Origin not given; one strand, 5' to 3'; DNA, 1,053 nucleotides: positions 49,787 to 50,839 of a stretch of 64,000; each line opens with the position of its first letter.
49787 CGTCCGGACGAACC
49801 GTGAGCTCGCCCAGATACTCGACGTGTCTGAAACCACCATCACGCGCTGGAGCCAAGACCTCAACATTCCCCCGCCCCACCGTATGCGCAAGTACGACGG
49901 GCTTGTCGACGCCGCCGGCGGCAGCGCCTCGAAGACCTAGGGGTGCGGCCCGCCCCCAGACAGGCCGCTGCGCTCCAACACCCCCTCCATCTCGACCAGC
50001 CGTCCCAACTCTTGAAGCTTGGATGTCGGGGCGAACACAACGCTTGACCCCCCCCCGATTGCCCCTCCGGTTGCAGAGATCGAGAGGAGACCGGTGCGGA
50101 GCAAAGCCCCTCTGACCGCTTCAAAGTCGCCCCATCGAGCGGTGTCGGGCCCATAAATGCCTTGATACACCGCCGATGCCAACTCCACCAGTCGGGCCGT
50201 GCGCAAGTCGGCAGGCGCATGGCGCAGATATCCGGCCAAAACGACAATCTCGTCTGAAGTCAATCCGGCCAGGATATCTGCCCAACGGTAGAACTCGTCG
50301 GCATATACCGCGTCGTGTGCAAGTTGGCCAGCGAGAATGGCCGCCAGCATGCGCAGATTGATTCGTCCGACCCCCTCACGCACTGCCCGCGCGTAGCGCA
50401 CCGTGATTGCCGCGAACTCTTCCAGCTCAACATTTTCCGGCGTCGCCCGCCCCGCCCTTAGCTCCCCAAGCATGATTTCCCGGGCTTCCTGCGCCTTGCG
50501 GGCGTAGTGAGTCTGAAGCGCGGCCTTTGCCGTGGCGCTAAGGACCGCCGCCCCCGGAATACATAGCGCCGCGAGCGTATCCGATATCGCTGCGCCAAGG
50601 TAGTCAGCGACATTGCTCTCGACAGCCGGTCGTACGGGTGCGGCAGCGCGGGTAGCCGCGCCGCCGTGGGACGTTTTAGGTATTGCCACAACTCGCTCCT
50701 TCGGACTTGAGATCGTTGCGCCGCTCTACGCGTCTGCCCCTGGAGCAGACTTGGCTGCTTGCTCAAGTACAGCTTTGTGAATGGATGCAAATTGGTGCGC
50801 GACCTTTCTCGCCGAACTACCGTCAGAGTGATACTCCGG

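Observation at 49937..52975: KAP P-loop NTPase plus unknown 250-aa partner as cargo between ICE backbone genes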

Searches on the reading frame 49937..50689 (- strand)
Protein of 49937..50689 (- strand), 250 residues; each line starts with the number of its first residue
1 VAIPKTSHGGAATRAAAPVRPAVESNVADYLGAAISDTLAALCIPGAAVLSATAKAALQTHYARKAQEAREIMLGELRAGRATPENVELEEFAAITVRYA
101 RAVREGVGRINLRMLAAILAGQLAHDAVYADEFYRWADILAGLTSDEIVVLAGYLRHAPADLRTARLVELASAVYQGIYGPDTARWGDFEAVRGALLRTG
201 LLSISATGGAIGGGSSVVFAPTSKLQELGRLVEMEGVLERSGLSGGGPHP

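Call 3: search_protein_families(library=pfam, proteins=[window:49937-50689:-], max_evalue=0.01)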
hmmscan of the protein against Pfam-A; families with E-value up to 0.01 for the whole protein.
window:49937-50689:- (250 aa): 0 families

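Call 4: search_protein_families(library=padloc, proteins=[window:49937-50689:-], max_evalue=0.01)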
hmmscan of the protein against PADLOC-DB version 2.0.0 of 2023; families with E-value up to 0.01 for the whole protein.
window:49937-50689:- (250 aa): 0 families

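Call 5: search_protein_families(library=ncbifam, proteins=[window:49937-50689:-], max_evalue=0.01)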
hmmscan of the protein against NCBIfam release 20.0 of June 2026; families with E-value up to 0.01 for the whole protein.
window:49937-50689:- (250 aa): 0 families

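Call 8: find_homologous_proteins(query=window:49937-50689:-)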
Query window:49937-50689:- (250 aa): 15 proteins with E <= 0.001 among 8000 candidates.
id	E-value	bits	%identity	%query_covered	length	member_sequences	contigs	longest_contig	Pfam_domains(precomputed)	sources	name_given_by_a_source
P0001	1.4e-151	521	100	100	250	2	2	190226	-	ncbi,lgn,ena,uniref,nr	ncbi:hypothetical protein [Achromobacter marplatensis]|uniref:hypothetical protein n=1 Tax=Achromoba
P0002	8.0e-113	394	77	100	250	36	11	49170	-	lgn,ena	-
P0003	2.4e-96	340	69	96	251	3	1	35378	-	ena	-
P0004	2.8e-94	333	69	90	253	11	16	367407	-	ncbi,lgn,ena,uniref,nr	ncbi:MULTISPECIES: hypothetical protein [Achromobacter]|uniref:hypothetical protein n=1 Tax=Achromob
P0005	1.0e-93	331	71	88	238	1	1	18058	-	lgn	-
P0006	2.1e-92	327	72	84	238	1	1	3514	-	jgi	jgi:hypothetical protein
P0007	5.7e-92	326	69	87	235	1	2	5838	-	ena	-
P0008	4.7e-89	316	68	89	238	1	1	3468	-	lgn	-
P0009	5.2e-84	300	65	88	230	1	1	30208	-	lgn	-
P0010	1.0e-83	299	65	88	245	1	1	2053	-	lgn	-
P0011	1.3e-80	288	69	80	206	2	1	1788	-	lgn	-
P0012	7.8e-72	260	89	56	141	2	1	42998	-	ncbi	ncbi:hypothetical protein ACOTJH_30145, partial [Achromobacter xylosoxidans]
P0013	3.9e-52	195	61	63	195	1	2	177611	-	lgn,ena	-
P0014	5.7e-23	100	36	83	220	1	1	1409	-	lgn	-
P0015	1.2e-20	92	35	84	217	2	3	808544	-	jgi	jgi:hypothetical protein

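Call 9: find_encoding_contigs(protein=P0015, flank=6000, max_places=4)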
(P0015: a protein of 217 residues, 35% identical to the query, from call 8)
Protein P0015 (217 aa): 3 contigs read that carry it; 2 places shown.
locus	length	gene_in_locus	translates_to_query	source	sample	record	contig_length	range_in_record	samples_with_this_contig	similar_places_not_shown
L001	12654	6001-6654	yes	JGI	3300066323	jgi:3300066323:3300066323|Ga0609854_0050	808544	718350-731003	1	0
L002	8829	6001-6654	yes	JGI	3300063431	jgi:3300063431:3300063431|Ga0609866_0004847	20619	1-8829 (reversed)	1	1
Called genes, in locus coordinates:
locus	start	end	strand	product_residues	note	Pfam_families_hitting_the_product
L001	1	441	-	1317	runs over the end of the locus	-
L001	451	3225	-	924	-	-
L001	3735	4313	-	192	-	PF00239:Resolvase, PF02796:HTH_7 (faint)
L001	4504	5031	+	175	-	-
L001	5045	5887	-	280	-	-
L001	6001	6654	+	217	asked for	-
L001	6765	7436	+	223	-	-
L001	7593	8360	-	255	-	-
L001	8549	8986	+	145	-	-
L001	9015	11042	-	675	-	PF01757:Acyl_transf_3, PF19040:SGNH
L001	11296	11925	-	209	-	PF00072:Response_reg, PF08281:Sigma70_r4_2 (weak), PF00196:GerE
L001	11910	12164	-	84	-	-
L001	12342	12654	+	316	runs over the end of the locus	PF04069:OpuAC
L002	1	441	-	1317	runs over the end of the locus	-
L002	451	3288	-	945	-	-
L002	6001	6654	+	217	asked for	-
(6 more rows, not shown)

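Call 10: find_encoding_contigs(protein=P0013, flank=6000, max_places=4)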
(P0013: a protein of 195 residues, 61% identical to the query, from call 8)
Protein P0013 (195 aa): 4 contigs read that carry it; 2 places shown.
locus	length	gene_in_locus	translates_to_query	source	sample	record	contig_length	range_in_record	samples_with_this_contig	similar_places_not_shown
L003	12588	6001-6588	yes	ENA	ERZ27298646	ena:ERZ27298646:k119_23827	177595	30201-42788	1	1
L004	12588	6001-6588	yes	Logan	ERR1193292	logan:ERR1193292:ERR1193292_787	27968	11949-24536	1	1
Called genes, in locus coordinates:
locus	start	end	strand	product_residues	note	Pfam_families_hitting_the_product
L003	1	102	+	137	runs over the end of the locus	-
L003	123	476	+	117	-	-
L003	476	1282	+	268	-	-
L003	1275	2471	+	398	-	PF00589:Phage_integrase (weak)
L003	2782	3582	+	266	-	PF01582:TIR, PF08937:ThsB_TIR (faint), PF13676:TIR_2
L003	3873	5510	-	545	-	-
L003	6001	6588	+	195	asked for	-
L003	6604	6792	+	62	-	-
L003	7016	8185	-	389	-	PF10463:Peptidase_U49 (faint)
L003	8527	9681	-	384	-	-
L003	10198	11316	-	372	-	PF18870:HEPN_RES_NTD1, PF08808:RES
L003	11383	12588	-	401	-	-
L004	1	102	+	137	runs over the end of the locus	-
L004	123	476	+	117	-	-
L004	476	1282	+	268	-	-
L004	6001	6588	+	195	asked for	-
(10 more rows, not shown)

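Call 13: find_encoding_contigs(protein=P0002, flank=7000, max_places=5)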
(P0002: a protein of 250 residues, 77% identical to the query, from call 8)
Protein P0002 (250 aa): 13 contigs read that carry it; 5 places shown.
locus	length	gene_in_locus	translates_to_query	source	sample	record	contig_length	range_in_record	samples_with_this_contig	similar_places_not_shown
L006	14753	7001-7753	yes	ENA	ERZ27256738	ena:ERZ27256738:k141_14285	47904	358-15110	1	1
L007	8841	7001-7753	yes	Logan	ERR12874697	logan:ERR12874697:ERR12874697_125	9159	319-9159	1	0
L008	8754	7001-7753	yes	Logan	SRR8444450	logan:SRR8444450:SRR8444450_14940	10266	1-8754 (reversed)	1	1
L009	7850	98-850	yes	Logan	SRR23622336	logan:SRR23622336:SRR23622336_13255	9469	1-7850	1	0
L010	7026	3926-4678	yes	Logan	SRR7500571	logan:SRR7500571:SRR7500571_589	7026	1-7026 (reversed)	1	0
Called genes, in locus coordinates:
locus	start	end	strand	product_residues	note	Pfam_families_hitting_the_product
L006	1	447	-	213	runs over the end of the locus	-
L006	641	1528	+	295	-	-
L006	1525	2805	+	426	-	-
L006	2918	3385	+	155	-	PF00436:SSB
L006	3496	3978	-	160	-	-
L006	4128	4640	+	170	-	-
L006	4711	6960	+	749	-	PF07693:KAP_NTPase, PF13191:AAA_16 (weak), PF13401:AAA_22 (weak)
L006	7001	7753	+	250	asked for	-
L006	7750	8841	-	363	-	PF13560:HTH_31 (faint), PF01381:HTH_3 (faint)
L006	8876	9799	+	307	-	PF08238:Sel1 (faint)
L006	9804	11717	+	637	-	-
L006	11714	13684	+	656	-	PF00270:DEAD, PF04851:ResIII, PF13604:AAA_30, PF00271:Helicase_C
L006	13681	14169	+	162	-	-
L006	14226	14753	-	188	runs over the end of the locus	-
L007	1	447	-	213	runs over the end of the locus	-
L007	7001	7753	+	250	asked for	-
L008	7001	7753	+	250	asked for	-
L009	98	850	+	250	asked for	-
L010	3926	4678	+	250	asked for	-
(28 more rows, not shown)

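Call 14: find_encoding_contigs(protein=P0004, flank=7000, max_places=5)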
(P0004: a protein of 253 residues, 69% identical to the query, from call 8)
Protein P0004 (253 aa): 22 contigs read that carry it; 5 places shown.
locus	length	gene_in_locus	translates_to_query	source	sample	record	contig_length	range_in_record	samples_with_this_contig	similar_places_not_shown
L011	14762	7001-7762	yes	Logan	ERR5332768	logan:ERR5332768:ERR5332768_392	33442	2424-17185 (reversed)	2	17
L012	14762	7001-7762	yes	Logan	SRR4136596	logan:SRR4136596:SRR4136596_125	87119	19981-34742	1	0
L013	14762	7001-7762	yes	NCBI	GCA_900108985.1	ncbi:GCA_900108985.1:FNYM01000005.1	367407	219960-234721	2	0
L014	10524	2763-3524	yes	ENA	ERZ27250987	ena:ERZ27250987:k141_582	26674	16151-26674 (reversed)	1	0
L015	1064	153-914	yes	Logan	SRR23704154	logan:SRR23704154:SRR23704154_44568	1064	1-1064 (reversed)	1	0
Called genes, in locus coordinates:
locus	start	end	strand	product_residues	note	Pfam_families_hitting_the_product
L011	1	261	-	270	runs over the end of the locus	PF10263:SprT-like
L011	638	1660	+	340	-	-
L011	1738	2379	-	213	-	-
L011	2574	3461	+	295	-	-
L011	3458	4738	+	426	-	-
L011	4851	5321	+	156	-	PF00436:SSB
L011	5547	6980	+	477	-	-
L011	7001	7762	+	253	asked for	-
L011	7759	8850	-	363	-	PF13560:HTH_31 (faint), PF01381:HTH_3 (faint)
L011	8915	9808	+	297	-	PF08238:Sel1 (faint)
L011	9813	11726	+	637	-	-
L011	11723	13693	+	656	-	PF00270:DEAD, PF04851:ResIII, PF13604:AAA_30, PF00271:Helicase_C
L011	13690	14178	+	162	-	-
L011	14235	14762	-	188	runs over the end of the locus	-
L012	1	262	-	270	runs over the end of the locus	PF10263:SprT-like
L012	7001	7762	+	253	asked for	-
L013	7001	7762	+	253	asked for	-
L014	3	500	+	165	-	?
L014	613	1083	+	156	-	PF00436:SSB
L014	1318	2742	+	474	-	-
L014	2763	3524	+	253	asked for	-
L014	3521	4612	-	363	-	PF13560:HTH_31 (faint), PF01381:HTH_3 (faint)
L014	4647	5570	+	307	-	PF08238:Sel1 (faint)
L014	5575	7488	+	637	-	-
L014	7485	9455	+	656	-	PF00270:DEAD, PF04851:ResIII, PF13604:AAA_30, PF00271:Helicase_C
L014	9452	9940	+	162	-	-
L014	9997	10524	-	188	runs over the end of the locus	-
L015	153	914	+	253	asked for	-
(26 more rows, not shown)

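Call 15: find_encoding_contigs(protein=P0009, flank=7000, max_places=3)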
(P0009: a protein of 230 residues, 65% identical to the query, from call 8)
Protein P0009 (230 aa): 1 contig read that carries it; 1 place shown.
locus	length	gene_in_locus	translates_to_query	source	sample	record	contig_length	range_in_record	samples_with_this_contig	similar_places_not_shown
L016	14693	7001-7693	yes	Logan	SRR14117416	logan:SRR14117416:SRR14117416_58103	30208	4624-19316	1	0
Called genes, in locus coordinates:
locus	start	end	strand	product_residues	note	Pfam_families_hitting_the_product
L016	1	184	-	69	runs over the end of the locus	-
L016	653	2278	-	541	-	-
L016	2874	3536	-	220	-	-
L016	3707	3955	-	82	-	-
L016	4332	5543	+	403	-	-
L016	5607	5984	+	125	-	-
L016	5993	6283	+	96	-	-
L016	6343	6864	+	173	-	PF09565:RE_NgoFVII (weak), PF13091:PLDc_2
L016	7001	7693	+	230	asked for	-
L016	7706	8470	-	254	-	PF12869:tRNA_anti-like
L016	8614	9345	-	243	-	-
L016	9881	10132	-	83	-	-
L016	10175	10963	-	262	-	-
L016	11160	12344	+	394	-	PF20247:DUF6602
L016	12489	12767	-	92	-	PF13683:rve_3, PF13333:rve_2 (weak)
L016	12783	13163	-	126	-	PF00665:rve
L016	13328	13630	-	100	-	PF01527:HTH_Tnp_1, PF13384:HTH_23 (weak), PF13518:HTH_28 (weak), PF13551:HTH_29 (weak)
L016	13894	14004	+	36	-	-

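Call 20: search_protein_families(library=padloc, proteins=[L011:5547-6980:+, L014:1318-2742:+, L016:6343-6864:+, L016:4332-5543:+, L003:3873-5510:-, L001:6765-7436:+, L001:5045-5887:-, L006:4128-4640:+], max_evalue=0.01)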
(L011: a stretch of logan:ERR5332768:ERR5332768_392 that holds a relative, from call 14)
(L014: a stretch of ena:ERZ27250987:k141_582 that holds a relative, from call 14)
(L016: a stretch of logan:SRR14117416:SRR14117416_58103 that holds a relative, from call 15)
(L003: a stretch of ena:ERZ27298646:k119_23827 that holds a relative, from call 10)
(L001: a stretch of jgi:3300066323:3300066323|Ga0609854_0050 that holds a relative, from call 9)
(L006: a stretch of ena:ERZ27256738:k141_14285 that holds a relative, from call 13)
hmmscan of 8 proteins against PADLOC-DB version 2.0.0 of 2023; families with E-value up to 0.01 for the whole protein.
L011:5547-6980:+ (477 aa): 24 families
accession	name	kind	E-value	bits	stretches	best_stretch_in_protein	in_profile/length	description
PDLC00739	Effector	-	2.7e-19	67.7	1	35-143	4-111/378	Endonuclease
PDLC01997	SAVED1--SAVED_HNH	-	1.1e-17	62.6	1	38-143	5-107/368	-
PDLC04772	PDC-M68A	-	8.3e-16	56.7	1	39-150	5-115/253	-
PDLC00746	Effector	-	5.3e-12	43.4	1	34-142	12-118/389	Endonuclease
PDLC00751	Effector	-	4e-10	37.3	1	13-134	104-225/530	Endonuclease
PDLC00740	Effector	-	4e-10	37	1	26-137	3-114/391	Endonuclease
PDLC00747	Effector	-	4e-08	30.8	1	33-143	6-119/373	Endonuclease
PDLC00742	Effector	-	5.4e-08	30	1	13-134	91-215/527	Endonuclease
PDLC01998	SAVED1--SAVED_HNH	-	7.8e-08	29.5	1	18-134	90-208/506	-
PDLC01999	SAVED1--SAVED_HNH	-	1.4e-06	25.5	1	26-130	3-104/387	-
PDLC00738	Effector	-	5.4e-06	23.4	1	18-133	125-240/529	Endonuclease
PDLC00278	PtuA1|PtuA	-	8.1e-06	23.4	1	158-246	4-92/436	AAA ATPase domain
PDLC00406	SduA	-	1.3e-05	23.4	1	28-133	7-106/326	DUF4263 domain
PDLC00749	Effector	-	2.1e-05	21.7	1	28-142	5-119/395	Endonuclease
PDLC02000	Effector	-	4.2e-05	20.5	1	37-134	144-240/524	SAVED1--SAVED_HNH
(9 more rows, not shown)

L014:1318-2742:+ (474 aa): 24 families
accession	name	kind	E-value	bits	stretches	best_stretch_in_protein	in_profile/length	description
PDLC00739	Effector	-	2.7e-19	67.7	1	32-140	4-111/378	Endonuclease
PDLC01997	SAVED1--SAVED_HNH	-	1e-17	62.7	1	35-140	5-107/368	-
PDLC04772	PDC-M68A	-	8.2e-16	56.7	1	36-147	5-115/253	-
PDLC00746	Effector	-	5.3e-12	43.5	1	31-139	12-118/389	Endonuclease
PDLC00740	Effector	-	3.9e-10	37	1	23-134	3-114/391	Endonuclease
PDLC00751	Effector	-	5.3e-10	36.9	1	12-131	106-225/530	Endonuclease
PDLC00747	Effector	-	4e-08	30.8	1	30-140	6-119/373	Endonuclease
PDLC00742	Effector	-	7.4e-08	29.5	1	21-131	107-215/527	Endonuclease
PDLC01998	SAVED1--SAVED_HNH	-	8.9e-08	29.3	1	17-131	92-208/506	-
PDLC01999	SAVED1--SAVED_HNH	-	1.4e-06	25.6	1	23-127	3-104/387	-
PDLC00738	Effector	-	6.6e-06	23.1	1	19-130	129-240/529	Endonuclease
PDLC00278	PtuA1|PtuA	-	8.4e-06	23.3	1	155-243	4-92/436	AAA ATPase domain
PDLC00406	SduA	-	1.3e-05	23.4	1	25-130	7-106/326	DUF4263 domain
PDLC00749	Effector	-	2.1e-05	21.7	1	25-139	5-119/395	Endonuclease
PDLC00271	PtuA1|PtuA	-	4.4e-05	21.2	1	154-230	3-79/421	AAA ATPase domain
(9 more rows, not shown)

L016:6343-6864:+ (173 aa): 13 families
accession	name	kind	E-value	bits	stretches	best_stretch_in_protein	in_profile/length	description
PDLC02614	DrmC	-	2.1e-11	41.8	1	45-130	49-135/153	DrmC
PDLC03829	ZacB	-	1.1e-09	35.7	1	51-132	268-336/586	-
PDLC03659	mREase_IV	-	4.1e-07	26.2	1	19-133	39-158/945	Type IV methyl-directed restriction enzyme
PDLC03922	MkoB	-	5e-06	24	1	11-128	307-427/610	-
PDLC03530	REase_II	-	2.2e-05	21.6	1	72-149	85-158/350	Type II restriction enzyme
PDLC02599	DrmC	-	2.6e-05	21.3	1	14-130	8-119/387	DrmC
PDLC02595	DrmC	-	3.6e-05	21.6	1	41-137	145-247/269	DrmC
PDLC02607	DrmC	-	9.3e-05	19.8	1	41-125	135-232/265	DrmC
PDLC02585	DrmC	-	0.00042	18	1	42-149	131-244/253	DrmC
PDLC02706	PbeA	-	0.00074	16.2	0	84-155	120-191/722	PbeA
PDLC02901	DpdK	-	0.0019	15.9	1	49-127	74-149/173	DpdK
PDLC03658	mREase_IV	-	0.0031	13.3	1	91-134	116-159/953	Type IV methyl-directed restriction enzyme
PDLC02606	DrmC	-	0.01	13.6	0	44-133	62-160/182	DrmC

L016:4332-5543:+ (403 aa): 0 families

L003:3873-5510:- (545 aa): 13 families
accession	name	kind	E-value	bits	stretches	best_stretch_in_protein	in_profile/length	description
PDLC04772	PDC-M68A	-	3.1e-26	90.9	1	16-118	4-107/253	-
PDLC00739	Effector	-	5.5e-15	53.6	1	13-118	4-110/378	Endonuclease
PDLC01997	SAVED1--SAVED_HNH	-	8.8e-15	53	1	15-119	4-107/368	-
PDLC00746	Effector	-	5.1e-14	50.1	1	10-124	10-124/389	Endonuclease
PDLC00406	SduA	-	6.2e-13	47.5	1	11-119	12-112/326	DUF4263 domain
PDLC01998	SAVED1--SAVED_HNH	-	9.6e-10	35.8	1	15-112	112-210/506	-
PDLC00749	Effector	-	3.8e-09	34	1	9-118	8-119/395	Endonuclease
PDLC00742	Effector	-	7.6e-09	32.8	1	14-112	118-217/527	Endonuclease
PDLC00751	Effector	-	7.2e-08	29.9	1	10-113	124-228/530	Endonuclease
PDLC00740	Effector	-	1.5e-07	28.5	1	8-118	7-119/391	Endonuclease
PDLC04773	PDC-M68A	-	3.7e-07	28.4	1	74-117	1-44/200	-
PDLC01999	SAVED1--SAVED_HNH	-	0.00041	17.4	1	11-109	10-107/387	-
PDLC00743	Effector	-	0.0013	16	1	19-118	5-106/384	Endonuclease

L001:6765-7436:+ (223 aa): 0 families

L001:5045-5887:- (280 aa): 0 families

L006:4128-4640:+ (170 aa): 0 families
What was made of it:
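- Tried and rejected: It is an HNH-type nuclease fused to a PtuA-like ATPase (call 20).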
